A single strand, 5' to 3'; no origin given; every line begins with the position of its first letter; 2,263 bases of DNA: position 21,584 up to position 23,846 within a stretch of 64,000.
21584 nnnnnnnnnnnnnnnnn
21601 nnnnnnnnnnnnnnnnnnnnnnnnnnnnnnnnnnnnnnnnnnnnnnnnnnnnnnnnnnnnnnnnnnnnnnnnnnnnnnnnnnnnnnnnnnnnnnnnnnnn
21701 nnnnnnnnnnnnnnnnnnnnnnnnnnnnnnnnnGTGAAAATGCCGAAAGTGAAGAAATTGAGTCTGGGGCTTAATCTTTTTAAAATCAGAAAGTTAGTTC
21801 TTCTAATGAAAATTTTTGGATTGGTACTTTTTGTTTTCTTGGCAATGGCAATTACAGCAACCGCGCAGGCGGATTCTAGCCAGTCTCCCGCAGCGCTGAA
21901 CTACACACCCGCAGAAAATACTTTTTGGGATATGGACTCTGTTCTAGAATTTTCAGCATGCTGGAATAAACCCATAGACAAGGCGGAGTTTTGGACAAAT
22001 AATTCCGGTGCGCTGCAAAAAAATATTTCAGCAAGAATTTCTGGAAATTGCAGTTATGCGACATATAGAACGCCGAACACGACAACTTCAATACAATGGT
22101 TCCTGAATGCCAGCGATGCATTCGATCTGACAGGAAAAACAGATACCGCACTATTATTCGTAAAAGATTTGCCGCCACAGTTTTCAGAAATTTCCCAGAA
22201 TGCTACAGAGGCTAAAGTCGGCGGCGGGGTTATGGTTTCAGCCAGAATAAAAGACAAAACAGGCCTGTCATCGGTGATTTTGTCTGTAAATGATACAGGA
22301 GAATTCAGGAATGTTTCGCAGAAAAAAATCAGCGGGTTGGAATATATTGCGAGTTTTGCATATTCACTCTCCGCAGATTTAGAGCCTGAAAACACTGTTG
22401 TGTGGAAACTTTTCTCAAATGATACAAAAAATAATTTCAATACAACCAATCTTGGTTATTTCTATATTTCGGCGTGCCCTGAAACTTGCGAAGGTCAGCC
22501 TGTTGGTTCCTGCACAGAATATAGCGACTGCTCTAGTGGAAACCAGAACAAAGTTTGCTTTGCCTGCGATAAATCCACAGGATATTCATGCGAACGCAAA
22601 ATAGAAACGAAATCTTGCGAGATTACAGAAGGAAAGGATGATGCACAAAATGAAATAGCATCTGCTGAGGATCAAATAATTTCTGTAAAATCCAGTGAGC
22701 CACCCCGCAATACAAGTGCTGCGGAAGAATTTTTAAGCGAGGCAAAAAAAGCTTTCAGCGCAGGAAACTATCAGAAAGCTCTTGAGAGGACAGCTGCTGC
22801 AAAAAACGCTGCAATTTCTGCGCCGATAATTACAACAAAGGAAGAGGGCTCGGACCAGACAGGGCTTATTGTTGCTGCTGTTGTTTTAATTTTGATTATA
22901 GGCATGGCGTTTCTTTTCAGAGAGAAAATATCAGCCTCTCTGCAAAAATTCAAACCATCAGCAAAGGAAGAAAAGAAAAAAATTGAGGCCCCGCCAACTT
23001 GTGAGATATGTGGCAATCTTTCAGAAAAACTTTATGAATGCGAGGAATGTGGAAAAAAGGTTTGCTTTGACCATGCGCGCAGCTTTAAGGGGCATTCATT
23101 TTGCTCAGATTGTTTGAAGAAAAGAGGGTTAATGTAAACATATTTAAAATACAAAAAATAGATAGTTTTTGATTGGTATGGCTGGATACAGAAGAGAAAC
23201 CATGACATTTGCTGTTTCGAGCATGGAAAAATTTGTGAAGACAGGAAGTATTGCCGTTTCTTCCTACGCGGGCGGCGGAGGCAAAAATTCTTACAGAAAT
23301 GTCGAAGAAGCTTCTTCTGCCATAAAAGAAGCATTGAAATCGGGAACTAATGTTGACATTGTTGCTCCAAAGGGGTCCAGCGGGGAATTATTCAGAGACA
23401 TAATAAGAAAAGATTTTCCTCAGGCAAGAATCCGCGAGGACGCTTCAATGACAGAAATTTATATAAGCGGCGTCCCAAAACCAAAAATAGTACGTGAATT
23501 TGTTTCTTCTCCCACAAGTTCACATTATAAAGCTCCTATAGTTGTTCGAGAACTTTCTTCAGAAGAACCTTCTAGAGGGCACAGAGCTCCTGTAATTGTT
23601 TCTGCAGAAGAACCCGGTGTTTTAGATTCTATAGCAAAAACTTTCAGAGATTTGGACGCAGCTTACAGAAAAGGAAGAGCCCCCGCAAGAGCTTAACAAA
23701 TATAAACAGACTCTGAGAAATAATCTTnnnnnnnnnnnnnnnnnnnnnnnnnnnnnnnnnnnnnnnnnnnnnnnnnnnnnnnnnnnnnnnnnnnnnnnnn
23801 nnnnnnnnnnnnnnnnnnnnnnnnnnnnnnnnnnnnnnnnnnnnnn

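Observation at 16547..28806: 12-kb envelope locus: five large secreted or anchored surface proteins plus a HerA/FtsK-type ATPase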

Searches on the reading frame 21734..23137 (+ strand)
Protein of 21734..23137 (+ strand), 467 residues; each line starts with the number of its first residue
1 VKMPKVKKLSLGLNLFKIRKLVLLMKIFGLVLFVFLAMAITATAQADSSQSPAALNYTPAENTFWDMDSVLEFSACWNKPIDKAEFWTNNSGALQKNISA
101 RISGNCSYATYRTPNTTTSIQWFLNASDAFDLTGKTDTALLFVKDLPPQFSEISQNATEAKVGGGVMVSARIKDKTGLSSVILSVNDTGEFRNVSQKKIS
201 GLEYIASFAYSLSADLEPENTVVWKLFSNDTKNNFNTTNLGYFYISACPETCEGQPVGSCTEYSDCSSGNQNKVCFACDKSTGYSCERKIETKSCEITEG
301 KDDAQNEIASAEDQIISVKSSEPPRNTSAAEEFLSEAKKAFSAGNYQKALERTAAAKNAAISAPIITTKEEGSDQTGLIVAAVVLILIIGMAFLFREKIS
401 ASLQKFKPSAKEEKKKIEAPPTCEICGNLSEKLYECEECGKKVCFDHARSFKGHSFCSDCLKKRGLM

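Call 4: search_protein_families(library=pfam, proteins=[window:21734-23137:+], max_evalue=0.1)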
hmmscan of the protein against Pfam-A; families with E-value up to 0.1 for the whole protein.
window:21734-23137:+ (467 aa): 3 families
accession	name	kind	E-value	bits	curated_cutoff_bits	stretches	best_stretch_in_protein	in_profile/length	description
PF12963.12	DUF3852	-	0.019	15.8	25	0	353-407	22-76/107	Protein of unknown function (DUF3852)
PF04438.22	zf-HIT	-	0.02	15.1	24.7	1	421-444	3-24/30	HIT zinc finger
PF16982.10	Flp1_like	-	0.061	13.2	33.5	0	374-405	5-38/49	Putative Flagellin, Flp1-like, domain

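Call 5: search_protein_families(library=ncbifam, proteins=[window:21734-23137:+], max_evalue=0.1)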
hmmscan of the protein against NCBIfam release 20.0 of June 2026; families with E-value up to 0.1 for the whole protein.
window:21734-23137:+ (467 aa): 2 families
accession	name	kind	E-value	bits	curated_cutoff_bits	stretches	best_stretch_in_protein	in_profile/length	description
NF041023.1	PP0621_fam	subfamily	0.0026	18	45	1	384-459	6-68/71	PP0621 family protein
NF038293.1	permease_SagH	equivalog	0.052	12.3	450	0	15-84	12-80/370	SagH family ABC transporter permease subunit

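Call 21: search_protein_families(library=padloc, proteins=[window:21734-23137:+], max_evalue=0.01)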
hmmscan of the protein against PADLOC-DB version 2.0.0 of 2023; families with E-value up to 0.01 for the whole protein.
window:21734-23137:+ (467 aa): 0 families

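Call 22: search_protein_families(library=phrogs, proteins=[window:21734-23137:+], max_evalue=0.01)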
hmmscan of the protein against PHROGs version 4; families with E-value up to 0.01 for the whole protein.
window:21734-23137:+ (467 aa): 0 families

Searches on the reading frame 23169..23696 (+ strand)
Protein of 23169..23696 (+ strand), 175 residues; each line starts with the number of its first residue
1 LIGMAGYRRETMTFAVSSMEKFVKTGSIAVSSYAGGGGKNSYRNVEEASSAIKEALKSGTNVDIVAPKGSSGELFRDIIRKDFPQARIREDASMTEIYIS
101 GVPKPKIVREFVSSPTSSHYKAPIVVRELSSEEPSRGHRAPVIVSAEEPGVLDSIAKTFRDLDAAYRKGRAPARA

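Call 4: search_protein_families(library=pfam, proteins=[window:23169-23696:+], max_evalue=0.1)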
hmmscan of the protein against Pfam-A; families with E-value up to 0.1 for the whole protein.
window:23169-23696:+ (175 aa): 1 family
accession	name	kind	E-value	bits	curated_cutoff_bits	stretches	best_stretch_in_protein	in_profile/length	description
PF06293.20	Kdo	-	0.037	13.9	21.3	1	68-131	38-101/207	Lipopolysaccharide kinase (Kdo/WaaP) family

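Call 5: search_protein_families(library=ncbifam, proteins=[window:23169-23696:+], max_evalue=0.1)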
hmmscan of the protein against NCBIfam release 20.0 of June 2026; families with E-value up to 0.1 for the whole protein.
window:23169-23696:+ (175 aa): 1 family
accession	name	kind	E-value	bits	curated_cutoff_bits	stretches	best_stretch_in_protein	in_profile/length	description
TIGR04483.1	D_pro_red_PrdB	equivalog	0.025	14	300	1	20-103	99-176/238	D-proline reductase (dithiol) protein PrdB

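Call 21: search_protein_families(library=padloc, proteins=[window:23169-23696:+], max_evalue=0.01)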
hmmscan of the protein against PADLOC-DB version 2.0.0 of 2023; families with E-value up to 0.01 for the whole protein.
window:23169-23696:+ (175 aa): 0 families

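Call 22: search_protein_families(library=phrogs, proteins=[window:23169-23696:+], max_evalue=0.01)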
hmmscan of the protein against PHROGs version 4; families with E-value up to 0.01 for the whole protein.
window:23169-23696:+ (175 aa): 0 families

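Call 74: search_solved_structures(query=window:23169-23693:+, max_evalue=5)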
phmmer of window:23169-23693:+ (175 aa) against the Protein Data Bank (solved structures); distinct sequences matched with E-value up to 5: 2.
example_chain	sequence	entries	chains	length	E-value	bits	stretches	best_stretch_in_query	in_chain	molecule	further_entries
2chq_A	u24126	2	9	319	0.81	13.2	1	26-125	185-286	REPLICATION FACTOR C SMALL SUBUNIT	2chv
2ody_E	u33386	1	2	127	2.9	11.4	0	23-52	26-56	Boophilin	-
